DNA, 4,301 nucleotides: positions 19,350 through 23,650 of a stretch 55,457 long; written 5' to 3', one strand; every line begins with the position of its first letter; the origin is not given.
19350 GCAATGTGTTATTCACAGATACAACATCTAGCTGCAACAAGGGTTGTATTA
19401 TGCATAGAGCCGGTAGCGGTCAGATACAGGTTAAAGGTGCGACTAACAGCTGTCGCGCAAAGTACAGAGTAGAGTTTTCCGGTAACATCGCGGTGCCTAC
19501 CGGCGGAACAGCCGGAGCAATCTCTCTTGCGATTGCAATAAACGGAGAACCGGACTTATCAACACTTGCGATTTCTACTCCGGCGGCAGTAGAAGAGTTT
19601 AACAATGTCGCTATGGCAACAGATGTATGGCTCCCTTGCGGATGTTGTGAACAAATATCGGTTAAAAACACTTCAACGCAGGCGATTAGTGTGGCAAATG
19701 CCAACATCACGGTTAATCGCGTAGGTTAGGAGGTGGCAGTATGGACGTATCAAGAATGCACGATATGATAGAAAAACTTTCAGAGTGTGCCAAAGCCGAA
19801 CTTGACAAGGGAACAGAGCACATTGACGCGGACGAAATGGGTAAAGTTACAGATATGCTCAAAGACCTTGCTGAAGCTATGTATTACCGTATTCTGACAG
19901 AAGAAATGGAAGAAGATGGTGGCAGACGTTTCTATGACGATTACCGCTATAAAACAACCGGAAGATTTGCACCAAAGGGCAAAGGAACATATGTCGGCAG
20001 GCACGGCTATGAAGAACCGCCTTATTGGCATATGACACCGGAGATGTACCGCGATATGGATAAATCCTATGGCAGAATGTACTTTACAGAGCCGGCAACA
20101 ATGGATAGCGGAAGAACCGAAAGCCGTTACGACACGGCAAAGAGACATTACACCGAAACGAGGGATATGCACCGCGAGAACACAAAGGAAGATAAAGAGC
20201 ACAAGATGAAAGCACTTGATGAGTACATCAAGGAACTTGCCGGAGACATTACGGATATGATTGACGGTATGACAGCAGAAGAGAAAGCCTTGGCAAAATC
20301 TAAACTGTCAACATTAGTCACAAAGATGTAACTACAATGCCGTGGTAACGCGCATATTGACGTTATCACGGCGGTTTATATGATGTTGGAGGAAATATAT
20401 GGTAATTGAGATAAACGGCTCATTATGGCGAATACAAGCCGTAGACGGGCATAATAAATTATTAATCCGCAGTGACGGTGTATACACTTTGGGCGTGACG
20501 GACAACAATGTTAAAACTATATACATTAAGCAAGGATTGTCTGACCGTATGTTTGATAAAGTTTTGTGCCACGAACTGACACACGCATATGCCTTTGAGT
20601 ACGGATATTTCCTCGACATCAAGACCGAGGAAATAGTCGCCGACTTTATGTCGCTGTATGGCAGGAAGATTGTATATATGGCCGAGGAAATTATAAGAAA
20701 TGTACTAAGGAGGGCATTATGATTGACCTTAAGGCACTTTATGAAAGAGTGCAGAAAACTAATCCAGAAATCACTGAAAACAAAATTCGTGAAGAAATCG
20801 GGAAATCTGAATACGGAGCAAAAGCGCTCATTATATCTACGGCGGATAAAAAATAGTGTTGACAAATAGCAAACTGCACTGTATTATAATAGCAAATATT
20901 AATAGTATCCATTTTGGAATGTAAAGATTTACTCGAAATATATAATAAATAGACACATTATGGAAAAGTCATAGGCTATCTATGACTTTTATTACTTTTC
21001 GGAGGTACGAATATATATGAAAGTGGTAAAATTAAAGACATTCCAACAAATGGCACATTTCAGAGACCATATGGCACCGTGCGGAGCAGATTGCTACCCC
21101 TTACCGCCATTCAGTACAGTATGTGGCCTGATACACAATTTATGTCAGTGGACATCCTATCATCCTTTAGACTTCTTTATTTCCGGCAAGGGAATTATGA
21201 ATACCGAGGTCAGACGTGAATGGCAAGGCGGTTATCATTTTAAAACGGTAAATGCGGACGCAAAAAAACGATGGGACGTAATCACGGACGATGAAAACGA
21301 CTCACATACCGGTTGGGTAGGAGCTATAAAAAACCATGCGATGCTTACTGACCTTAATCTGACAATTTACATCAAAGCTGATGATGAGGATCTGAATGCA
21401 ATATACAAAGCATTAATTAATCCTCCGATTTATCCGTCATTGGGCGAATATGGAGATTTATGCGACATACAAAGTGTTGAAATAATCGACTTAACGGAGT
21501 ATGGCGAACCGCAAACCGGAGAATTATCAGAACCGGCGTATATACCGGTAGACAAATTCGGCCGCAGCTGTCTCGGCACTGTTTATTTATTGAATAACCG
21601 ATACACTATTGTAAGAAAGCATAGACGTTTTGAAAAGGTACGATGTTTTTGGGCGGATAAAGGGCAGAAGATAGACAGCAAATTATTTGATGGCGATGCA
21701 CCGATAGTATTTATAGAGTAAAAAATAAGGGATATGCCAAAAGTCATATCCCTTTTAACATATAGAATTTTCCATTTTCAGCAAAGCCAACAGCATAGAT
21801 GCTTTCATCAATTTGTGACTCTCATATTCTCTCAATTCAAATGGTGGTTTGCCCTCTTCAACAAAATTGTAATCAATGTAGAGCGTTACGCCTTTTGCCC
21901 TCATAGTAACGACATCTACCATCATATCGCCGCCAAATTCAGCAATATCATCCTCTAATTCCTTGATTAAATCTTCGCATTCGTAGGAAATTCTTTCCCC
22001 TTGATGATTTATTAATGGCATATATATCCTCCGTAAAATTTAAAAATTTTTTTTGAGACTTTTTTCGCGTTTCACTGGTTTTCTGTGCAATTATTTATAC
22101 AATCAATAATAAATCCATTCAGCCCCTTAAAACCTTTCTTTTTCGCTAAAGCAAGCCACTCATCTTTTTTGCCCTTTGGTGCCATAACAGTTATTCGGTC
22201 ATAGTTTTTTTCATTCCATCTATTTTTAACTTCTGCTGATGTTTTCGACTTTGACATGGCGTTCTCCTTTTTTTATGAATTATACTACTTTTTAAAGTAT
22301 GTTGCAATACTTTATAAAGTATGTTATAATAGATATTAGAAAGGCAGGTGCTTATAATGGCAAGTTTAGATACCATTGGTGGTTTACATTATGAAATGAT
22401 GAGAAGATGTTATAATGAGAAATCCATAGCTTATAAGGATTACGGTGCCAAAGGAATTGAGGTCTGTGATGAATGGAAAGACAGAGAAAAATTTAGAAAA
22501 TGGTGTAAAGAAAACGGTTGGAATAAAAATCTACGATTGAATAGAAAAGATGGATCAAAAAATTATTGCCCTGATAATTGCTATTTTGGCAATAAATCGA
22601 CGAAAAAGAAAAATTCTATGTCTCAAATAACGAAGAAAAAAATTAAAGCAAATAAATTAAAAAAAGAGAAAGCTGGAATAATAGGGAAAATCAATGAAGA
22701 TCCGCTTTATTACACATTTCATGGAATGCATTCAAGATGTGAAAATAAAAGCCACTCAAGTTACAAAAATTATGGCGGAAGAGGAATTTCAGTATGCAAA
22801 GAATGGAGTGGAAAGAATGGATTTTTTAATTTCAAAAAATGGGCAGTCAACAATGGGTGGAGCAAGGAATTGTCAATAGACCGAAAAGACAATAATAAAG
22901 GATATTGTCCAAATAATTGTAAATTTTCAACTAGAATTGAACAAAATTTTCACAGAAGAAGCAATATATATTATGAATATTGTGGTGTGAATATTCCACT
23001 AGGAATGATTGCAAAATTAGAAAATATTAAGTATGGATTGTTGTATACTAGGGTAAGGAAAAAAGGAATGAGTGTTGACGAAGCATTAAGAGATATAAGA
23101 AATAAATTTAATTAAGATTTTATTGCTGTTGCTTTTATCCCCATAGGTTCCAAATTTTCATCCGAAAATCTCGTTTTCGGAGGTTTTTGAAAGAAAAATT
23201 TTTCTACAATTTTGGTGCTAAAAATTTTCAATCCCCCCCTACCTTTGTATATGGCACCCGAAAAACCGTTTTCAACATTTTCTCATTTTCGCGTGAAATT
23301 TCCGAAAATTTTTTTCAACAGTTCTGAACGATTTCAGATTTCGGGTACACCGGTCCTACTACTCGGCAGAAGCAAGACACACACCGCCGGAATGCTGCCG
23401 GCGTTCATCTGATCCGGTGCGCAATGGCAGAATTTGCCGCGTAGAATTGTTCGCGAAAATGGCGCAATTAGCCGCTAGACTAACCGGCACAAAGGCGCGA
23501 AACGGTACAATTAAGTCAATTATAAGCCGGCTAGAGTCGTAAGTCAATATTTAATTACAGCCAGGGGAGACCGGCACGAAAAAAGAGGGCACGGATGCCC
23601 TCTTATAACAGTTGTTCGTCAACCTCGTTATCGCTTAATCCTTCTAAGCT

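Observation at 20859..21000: Promoter-to-terminator mini-RNA whose 5' end resembles a clostridial type I-B CRISPR repeat (a solitary repeat plus spacer-like unit)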

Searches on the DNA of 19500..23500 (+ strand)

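Call 5: search_dna_similar(query=window:19500-23500:+, collection=phages, mode=near)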
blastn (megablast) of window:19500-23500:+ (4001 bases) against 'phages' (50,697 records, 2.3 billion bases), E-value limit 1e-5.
No match.

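Call 74: search_dna_similar(query=window:20894-20995:+, collection=phages, mode=distant, max_evalue=1)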
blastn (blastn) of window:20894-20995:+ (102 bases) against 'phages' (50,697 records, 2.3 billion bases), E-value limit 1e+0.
Records with a match: 11; places in all: 23; records where one place covers at least 80% of the query: 0.
Best place of each record, by identity: 90-95% 3; 80-90% 8.
By first word of the organism name: Enterococcus 8; Staphylococcus 3.
By host as written in the record: Enterococcus faecalis ATCC 700802 / V583 4; - 3; Staphylococcus capitis 2; Enterococcus faecium 1; Staphylococcus Saprophyticus 100 1.
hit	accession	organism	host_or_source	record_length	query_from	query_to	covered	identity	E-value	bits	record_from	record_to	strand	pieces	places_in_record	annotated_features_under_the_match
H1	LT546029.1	Enterococcus phage VFW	-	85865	43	75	32%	87.9%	2e-2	43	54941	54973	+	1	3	none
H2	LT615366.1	Enterococcus phage VPE25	-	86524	43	75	32%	87.9%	2e-2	43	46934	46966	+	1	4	none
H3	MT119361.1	Enterococcus phage vipetofem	Enterococcus faecalis ATCC 700802 / V583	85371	43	75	32%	87.9%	2e-2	43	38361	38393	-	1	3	none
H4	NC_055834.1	Enterococcus phage vipetofem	Enterococcus faecalis ATCC 700802 / V583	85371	43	75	32%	87.9%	2e-2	43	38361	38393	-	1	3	none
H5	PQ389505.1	Enterococcus phage vB_EfKM29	Enterococcus faecium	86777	43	75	32%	87.9%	2e-2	43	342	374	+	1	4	none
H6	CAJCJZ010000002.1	Enterococcus phage vB_EfaS_140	Gamoneu cheese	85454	43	75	32%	84.8%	9e-1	38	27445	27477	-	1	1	none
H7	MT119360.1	Enterococcus phage nattely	Enterococcus faecalis ATCC 700802 / V583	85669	43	75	32%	84.8%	9e-1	38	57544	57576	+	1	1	none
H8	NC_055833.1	Enterococcus phage nattely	Enterococcus faecalis ATCC 700802 / V583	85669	43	75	32%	84.8%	9e-1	38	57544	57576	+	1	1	none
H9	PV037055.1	Staphylococcus phage S2G3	Staphylococcus capitis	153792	11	35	25%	92.0%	9e-1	37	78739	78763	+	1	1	adsorption-associated tail protein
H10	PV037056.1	Staphylococcus phage Fi4S2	Staphylococcus capitis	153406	11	35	25%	92.0%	9e-1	37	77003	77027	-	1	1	adsorption-associated tail protein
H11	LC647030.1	Staphylococcus phage vB_SsapH-Golestan-100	Staphylococcus Saprophyticus 100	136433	11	35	25%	92.0%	9e-1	37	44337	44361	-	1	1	tail protein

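Call 75: search_dna_similar(query=window:20894-20995:+, collection=plasmids, mode=distant, max_evalue=1)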
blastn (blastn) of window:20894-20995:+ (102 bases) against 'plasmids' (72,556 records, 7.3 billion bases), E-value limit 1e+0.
Records with a match: 15; places in all: 15; records where one place covers at least 80% of the query: 0.
Best place of each record, by identity: 80-90% 15.
By first word of the organism name: Bacillus 12; Klebsiella 1; Helicobacter 1; Acinetobacter 1.
By predicted mobility (MOB-suite, as given by PLSDB): non-mobilizable 12; mobilizable 3.
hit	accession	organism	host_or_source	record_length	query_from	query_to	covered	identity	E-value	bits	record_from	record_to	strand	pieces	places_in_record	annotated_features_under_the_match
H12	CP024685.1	Bacillus wiedmannii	cell culture,soil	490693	21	63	42%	81.4%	8e-1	39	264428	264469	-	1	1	hypothetical protein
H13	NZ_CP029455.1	Bacillus cereus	Chives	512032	21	63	42%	81.4%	8e-1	39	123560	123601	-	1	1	hypothetical protein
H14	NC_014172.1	Bacillus thuringiensis BMB171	-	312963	21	63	42%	81.4%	8e-1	39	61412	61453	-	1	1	hypothetical protein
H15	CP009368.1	Bacillus cereus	-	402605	21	63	42%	81.4%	8e-1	39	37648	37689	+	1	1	hypothetical protein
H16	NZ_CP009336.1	Bacillus thuringiensis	-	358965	21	63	42%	81.4%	8e-1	39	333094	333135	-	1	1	hypothetical protein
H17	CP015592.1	Bacillus cereus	whole organism,garden soil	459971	21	63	42%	81.4%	8e-1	39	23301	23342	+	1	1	none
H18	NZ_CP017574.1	Bacillus thuringiensis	whole organism,soil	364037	21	63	42%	81.4%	8e-1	39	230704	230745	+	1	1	hypothetical protein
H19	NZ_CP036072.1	Bacillus wiedmannii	cell culture,soil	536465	21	63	42%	81.4%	8e-1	39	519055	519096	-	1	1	hypothetical protein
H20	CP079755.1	Klebsiella grimontii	cell culture,urine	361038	21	63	42%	81.4%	8e-1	39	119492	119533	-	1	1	hypothetical protein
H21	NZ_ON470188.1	Bacillus thuringiensis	-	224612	21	63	42%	81.4%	8e-1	39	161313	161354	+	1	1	hypothetical protein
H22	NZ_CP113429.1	Bacillus cereus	cell culture,petroleum sludge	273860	21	63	42%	81.4%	8e-1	39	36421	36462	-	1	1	hypothetical protein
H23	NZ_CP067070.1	Bacillus sp. HNR-4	rice,cell culture,seed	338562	21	63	42%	81.4%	8e-1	39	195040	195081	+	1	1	hypothetical protein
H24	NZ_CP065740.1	Bacillus tropicus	-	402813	21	63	42%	81.4%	8e-1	39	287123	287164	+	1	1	hypothetical protein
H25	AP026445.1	Helicobacter pylori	-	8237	52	89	37%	84.2%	8e-1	39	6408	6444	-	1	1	hypothetical protein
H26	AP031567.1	Acinetobacter towneri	-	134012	25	56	31%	87.9%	8e-1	39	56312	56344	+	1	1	none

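Call 92: search_rna_families(source=window, start=20800, end=21050, threshold=evalue, max_evalue=10, show_alignments=2)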
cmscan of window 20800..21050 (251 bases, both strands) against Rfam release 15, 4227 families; matches with E-value up to 10: 2.
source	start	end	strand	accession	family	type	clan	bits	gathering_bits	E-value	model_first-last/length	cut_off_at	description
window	20824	20941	-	RF01802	HSUR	Gene; snRNA;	-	20.2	50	4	1-123/123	no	Herpesvirus saimiri U RNA1/RNA2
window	20921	21009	+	RF02899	AaHKsRNA54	Gene; sRNA;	-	13.9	37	6.2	1-118/118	no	Aggregatibacter sRNA 54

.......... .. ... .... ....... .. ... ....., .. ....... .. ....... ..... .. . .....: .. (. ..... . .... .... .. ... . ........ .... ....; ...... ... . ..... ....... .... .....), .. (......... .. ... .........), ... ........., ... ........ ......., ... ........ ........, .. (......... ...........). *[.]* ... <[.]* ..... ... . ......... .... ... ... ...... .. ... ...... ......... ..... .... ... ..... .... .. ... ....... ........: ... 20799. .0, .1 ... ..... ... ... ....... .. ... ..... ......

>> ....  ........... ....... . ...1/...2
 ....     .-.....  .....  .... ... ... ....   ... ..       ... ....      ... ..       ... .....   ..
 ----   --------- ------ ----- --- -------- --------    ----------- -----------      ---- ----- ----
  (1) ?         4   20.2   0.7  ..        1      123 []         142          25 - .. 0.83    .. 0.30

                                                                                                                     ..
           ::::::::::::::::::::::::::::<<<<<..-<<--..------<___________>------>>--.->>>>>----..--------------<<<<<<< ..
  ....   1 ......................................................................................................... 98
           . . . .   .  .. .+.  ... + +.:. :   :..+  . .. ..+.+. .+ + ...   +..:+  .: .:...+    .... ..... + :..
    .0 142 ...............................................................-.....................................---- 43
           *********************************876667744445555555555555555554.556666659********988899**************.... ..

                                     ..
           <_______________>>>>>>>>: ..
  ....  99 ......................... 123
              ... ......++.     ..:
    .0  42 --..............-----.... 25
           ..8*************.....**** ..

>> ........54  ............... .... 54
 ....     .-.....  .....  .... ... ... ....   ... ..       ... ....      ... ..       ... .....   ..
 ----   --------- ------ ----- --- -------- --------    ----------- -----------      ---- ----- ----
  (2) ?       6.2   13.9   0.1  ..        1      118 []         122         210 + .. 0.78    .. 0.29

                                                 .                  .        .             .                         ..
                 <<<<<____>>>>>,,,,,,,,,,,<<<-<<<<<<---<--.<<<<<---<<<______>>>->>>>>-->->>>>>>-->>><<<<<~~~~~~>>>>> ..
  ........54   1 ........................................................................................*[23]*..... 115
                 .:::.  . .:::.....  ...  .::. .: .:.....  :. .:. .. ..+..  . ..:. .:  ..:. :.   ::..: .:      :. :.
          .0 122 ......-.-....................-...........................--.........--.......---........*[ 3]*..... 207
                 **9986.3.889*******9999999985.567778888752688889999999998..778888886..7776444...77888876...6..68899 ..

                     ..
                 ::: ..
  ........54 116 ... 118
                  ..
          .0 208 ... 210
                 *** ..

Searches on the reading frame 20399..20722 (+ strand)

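Call 4: search_protein_families(library=pfam, proteins=[window:20399-20722:+], max_evalue=0.01)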
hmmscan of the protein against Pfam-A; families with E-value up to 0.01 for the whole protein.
window:20399-20722:+ (107 aa): 2 families
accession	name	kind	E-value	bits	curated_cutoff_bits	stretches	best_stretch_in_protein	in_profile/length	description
PF20573.4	DUF6782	-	9.2e-05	22.3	27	1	25-75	62-113/241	Putative metallopeptidase family (DUF6782)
PF06114.19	Peptidase_M78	-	0.00094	19.4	22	1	34-81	24-68/123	IrrE N-terminal-like domain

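Call 10: search_protein_families(library=ncbifam, proteins=[window:20399-20722:+], max_evalue=0.1)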
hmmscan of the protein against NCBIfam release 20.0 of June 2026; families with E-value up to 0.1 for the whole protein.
window:20399-20722:+ (107 aa): 1 family
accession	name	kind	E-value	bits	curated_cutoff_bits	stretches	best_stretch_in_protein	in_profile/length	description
NF002255.0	PRK01185.1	subfamily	0.036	13.2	304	0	3-58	213-268/271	NAD(+) kinase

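Call 11: search_protein_families(library=phrogs, proteins=[window:20399-20722:+], max_evalue=0.01)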
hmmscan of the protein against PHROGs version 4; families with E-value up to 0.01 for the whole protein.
window:20399-20722:+ (107 aa): 4 families
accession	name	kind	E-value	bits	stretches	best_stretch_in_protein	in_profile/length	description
phrog_1233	-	unknown function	5.7e-16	59.5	1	3-103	12-112/306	-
phrog_13742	-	other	5.6e-08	33.7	1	26-89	33-97/248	peptidase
phrog_37197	-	unknown function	1e-06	29.4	1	29-85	36-93/166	-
phrog_87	-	other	6.3e-05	23.8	1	31-77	64-116/227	metallo-protease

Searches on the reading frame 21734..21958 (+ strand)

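Call 4: search_protein_families(library=pfam, proteins=[window:21734-21958:+], max_evalue=0.01)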
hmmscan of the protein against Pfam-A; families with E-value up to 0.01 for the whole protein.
window:21734-21958:+ (74 aa): 1 family
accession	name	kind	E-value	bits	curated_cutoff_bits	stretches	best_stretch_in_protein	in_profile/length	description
PF06237.18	SLC52_ribofla_tr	-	0.0055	16.2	27.9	1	17-72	259-313/429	Solute carrier family 52, riboflavin transporter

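Call 10: search_protein_families(library=ncbifam, proteins=[window:21734-21958:+], max_evalue=0.1)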
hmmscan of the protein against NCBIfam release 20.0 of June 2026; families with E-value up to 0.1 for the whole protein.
window:21734-21958:+ (74 aa): 0 families

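Call 11: search_protein_families(library=phrogs, proteins=[window:21734-21958:+], max_evalue=0.01)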
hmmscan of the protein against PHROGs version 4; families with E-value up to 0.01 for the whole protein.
window:21734-21958:+ (74 aa): 0 families

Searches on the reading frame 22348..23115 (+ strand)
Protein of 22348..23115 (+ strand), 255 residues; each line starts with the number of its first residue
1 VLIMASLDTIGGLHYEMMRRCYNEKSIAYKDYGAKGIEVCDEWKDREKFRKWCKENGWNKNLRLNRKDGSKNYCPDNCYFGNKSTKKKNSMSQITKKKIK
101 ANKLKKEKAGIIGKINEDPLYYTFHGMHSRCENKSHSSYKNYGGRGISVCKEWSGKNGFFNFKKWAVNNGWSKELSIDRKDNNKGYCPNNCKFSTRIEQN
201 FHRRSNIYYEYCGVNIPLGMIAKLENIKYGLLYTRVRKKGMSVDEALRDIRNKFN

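Call 4: search_protein_families(library=pfam, proteins=[window:22348-23115:+], max_evalue=0.01)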
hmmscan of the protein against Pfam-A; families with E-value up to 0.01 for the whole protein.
window:22348-23115:+ (255 aa): 0 families

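Call 10: search_protein_families(library=ncbifam, proteins=[window:22348-23115:+], max_evalue=0.1)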
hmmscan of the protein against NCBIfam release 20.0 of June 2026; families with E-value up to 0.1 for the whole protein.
window:22348-23115:+ (255 aa): 1 family
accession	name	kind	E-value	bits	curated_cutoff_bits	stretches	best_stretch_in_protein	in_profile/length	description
NF052364.1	slr1957_fam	equivalog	0.076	13.3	77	0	48-66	8-25/104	slr1957 family protein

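Call 11: search_protein_families(library=phrogs, proteins=[window:22348-23115:+], max_evalue=0.01)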
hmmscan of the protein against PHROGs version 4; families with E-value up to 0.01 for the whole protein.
window:22348-23115:+ (255 aa): 6 families
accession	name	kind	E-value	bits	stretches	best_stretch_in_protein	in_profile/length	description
phrog_3377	-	DNA, RNA and nucleotide metabolism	1.5e-63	215.2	2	117-251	11-141/196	HNH endonuclease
phrog_374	-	DNA, RNA and nucleotide metabolism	3.9e-57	195.4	2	93-249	249-398/617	HNH endonuclease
phrog_8790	-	DNA, RNA and nucleotide metabolism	1.9e-40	140.3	2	116-207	21-107/241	restriction endonuclease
phrog_2081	-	DNA, RNA and nucleotide metabolism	9.7e-40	138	2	116-215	101-207/433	HNH endonuclease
phrog_953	-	DNA, RNA and nucleotide metabolism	1.8e-30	107.6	2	111-213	215-317/420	HNH endonuclease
phrog_19767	-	unknown function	0.0049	18.1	0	41-68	34-61/80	-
